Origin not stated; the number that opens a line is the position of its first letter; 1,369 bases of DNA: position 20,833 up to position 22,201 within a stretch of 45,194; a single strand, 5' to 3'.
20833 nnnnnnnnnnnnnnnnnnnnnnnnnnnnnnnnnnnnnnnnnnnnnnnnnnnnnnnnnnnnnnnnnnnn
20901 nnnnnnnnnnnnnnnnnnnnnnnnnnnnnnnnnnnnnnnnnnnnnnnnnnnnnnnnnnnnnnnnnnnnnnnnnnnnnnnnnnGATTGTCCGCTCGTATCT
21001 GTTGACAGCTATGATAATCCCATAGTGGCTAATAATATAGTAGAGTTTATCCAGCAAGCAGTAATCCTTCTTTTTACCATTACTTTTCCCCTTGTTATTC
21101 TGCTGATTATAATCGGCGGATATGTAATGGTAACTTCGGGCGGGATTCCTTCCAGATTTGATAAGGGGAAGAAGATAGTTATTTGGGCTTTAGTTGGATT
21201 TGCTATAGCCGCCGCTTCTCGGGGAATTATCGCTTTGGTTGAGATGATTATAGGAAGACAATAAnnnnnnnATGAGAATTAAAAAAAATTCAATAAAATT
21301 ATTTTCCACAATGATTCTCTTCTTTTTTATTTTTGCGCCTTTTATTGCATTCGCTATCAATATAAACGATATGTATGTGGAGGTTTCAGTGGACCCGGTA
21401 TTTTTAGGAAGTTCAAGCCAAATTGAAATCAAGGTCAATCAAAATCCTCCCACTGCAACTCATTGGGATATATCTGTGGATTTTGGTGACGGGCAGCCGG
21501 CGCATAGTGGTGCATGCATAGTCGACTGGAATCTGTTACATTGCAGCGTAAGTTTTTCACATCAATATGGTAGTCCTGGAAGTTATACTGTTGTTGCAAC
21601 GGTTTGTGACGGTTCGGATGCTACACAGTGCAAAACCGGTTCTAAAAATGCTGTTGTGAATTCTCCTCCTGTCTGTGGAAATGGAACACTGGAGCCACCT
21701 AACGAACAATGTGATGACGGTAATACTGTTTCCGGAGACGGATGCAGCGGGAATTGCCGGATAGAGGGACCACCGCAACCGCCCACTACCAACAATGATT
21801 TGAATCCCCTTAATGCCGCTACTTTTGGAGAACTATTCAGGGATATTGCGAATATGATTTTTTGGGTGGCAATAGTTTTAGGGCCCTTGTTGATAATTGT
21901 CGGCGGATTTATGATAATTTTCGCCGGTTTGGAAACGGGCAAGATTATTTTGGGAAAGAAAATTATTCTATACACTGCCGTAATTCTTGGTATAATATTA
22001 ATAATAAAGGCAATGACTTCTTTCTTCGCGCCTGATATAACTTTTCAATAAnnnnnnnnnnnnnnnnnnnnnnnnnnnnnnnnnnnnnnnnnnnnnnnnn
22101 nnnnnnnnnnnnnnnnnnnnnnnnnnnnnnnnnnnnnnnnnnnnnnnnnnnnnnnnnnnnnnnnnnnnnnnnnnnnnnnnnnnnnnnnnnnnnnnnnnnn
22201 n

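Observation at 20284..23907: Five tandem paralogues: variable secreted heads on a conserved TrbC/VirB2-like membrane hairpin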

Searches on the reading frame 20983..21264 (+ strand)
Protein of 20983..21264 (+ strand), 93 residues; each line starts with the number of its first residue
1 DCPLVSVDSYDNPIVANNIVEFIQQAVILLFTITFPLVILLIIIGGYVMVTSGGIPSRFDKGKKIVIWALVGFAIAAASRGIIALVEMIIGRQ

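Call 24: search_protein_representatives(alignment_id=A1)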
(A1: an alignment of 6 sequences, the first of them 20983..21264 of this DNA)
Query: 6 sequences, 91 profile positions. Proteins with E-value up to 0.001 (for the whole library): 42586; up to 1e-10: 5779; up to 1e-30: 31. The best 150 are listed.
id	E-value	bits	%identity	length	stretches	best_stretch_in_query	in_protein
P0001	9.0e-70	246.9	-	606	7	14-85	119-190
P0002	3.1e-68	241.9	-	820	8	23-88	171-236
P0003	3.0e-41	155.5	-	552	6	19-85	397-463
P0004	4.6e-39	148.5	-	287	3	17-89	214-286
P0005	5.0e-39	148.3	-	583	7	19-85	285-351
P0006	1.4e-38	146.9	-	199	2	3-89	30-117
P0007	2.2e-38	146.3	-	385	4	3-84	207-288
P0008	8.0e-38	144.5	-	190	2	18-88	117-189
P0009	1.3e-37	143.8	-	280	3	10-90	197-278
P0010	2.8e-37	142.7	-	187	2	13-90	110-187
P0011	7.2e-37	141.4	-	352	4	18-87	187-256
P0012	1.3e-36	140.6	-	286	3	13-84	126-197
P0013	2.4e-35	136.5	-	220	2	8-90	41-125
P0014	3.1e-35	136.2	-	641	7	14-86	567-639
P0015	1.7e-34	133.8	-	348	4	20-84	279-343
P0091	1.4e-23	98.8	-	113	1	7-90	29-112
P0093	1.9e-23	98.4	-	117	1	7-90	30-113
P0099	2.5e-23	98.0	-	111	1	7-88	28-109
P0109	4.7e-23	97.1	-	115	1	8-90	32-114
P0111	6.0e-23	96.8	-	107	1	9-89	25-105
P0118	9.9e-23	96.1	-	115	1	7-90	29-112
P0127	1.8e-22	95.3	-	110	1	7-90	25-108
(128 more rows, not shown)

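Call 36: search_solved_structures(query=A1, max_evalue=10, show_alignments=3)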
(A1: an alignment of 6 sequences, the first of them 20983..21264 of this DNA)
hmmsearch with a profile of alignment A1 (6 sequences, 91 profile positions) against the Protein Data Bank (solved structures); distinct sequences matched with E-value up to 10: 0.

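Call 50: search_protein_families(library=pfam, alignment_id=A4, max_evalue=0.001)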
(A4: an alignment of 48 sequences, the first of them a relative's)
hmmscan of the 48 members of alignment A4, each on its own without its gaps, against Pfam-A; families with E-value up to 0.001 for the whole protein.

A. member 1, P0029 (549 aa): 2 families
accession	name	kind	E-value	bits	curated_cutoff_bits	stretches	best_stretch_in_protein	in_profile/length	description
PF01833.30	TIG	-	2.3e-11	44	20.9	1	267-350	2-84/84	IPT/TIG domain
PF18895.5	T4SS_pilin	-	1.6e-07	31.8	26.6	1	478-536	7-64/71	Type IV secretion system pilin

B. families by the number of members that match (of 48 scanned): 12 families
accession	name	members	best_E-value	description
PF18895.5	T4SS_pilin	44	2.2e-67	Type IV secretion system pilin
PF04956.18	TrbC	9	1e-14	TrbC/VIRB2 pilin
PF01833.30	TIG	2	2.3e-11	IPT/TIG domain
PF00801.26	PKD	2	5.4e-09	PKD domain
PF13948.11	DUF4215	2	3.7e-06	Domain of unknown function (DUF4215)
PF05345.18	He_PIG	1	2.2e-16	Putative Ig domain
PF11617.13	Cu-binding_MopE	1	6e-16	Putative metal-binding motif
PF00041.27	fn3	1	1.2e-12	Fibronectin type III domain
PF25788.1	Ig_Rha78A_N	1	2.1e-09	Rha78A-like, N-terminal immunoglobulin domain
PF10633.15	NPCBM_assoc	1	3.9e-08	NPCBM-associated, NEW3 domain of alpha-galactosidase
PF19607.4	DUF6112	1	3e-05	Family of unknown function (DUF6112)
PF06532.16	NrsF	1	0.0004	Negative regulator of sigma F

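Call 67: search_protein_families(library=pfam, proteins=[P0001, P0091, P0093, P0099, P0109, P0111, P0118, P0127], max_evalue=0.01)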
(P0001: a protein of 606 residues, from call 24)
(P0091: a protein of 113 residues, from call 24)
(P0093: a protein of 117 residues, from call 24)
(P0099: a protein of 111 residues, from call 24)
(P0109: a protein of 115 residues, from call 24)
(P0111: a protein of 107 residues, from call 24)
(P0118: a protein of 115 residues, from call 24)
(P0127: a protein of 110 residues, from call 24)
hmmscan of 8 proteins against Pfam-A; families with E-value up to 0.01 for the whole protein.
P0001 (606 aa): 2 families
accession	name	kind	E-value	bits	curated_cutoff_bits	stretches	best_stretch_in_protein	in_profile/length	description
PF18895.5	T4SS_pilin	-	2.4e-47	159.3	26.6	7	285-344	6-64/71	Type IV secretion system pilin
PF04956.18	TrbC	-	1e-14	54.9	27.9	2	9-105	16-96/98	TrbC/VIRB2 pilin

P0091 (113 aa): 1 family
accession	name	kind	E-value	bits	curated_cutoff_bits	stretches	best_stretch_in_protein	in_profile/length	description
PF18895.5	T4SS_pilin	-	0.00011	22.6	26.6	1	40-103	6-68/71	Type IV secretion system pilin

P0093 (117 aa): 1 family
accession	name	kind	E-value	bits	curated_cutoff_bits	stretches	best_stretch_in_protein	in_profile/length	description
PF18895.5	T4SS_pilin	-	1.9e-08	34.7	26.6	1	38-103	3-67/71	Type IV secretion system pilin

P0099 (111 aa): 1 family
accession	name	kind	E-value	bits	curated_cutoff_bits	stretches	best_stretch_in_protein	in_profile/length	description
PF18895.5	T4SS_pilin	-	7.9e-14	51.9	26.6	1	35-105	2-71/71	Type IV secretion system pilin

P0109 (115 aa): 1 family
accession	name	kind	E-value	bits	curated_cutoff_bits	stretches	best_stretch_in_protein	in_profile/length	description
PF18895.5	T4SS_pilin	-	3.8e-09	36.9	26.6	1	40-105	4-68/71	Type IV secretion system pilin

P0111 (107 aa): 1 family
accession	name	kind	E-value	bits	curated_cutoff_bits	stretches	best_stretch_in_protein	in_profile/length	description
PF18895.5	T4SS_pilin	-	3.5e-14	53.1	26.6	1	31-98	3-69/71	Type IV secretion system pilin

P0118 (115 aa): 1 family
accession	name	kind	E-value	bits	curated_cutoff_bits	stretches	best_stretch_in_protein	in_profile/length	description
PF18895.5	T4SS_pilin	-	1.5e-10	41.4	26.6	1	36-106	2-71/71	Type IV secretion system pilin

P0127 (110 aa): 1 family
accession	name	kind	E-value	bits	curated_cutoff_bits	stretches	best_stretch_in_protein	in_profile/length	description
PF18895.5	T4SS_pilin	-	2.2e-10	40.9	26.6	1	33-102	3-71/71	Type IV secretion system pilin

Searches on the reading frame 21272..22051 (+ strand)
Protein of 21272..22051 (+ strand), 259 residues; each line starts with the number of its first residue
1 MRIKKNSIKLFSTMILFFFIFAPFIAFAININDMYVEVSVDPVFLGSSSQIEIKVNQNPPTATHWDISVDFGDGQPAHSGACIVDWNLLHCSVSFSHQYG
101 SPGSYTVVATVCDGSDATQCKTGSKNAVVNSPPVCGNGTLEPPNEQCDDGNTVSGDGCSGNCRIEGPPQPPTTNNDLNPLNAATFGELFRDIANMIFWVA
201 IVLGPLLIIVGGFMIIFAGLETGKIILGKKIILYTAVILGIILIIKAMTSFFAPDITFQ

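Call 3: search_protein_families(library=pfam, proteins=[window:21272-22051:+], max_evalue=1)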
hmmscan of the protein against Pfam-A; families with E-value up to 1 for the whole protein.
window:21272-22051:+ (259 aa): 4 families
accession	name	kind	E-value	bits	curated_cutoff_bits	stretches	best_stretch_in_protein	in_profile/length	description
PF13948.11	DUF4215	-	1.3e-08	35.4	27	1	119-162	3-46/47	Domain of unknown function (DUF4215)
PF18911.6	PKD_4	-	5.3e-06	26.8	27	1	57-122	27-78/85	PKD domain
PF00801.26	PKD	-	9.1e-06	26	23.5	1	42-121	10-75/80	PKD domain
PF19609.4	DUF6114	-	0.09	13.9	27.9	1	203-255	11-63/106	Family of unknown function (DUF6114)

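Call 4: search_protein_families(library=ncbifam, proteins=[window:21272-22051:+], max_evalue=1)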
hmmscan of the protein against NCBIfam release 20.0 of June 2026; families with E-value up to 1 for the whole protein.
window:21272-22051:+ (259 aa): 2 families
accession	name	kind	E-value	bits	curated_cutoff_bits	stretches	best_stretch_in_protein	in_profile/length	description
TIGR02232.1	myxo_disulf_rpt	repeat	1.2e-13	50.6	20.8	1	134-165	3-33/38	cysteine-rich acidic repeat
NF058578.1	CPR_pilus_PamR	equivalog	0.0071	15.2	300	1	65-114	181-225/297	pilus system RbmA-like protein PamR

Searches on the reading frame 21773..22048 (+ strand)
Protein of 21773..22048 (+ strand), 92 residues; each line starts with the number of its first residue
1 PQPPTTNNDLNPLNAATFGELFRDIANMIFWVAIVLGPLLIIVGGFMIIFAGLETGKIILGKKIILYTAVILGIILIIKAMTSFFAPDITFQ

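Call 77: find_homologous_proteins(query=window:21773-22048:+, max_evalue=0.001)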
Query window:21773-22048:+: 9 candidates shared short words with the query, none scored E <= 0.001.
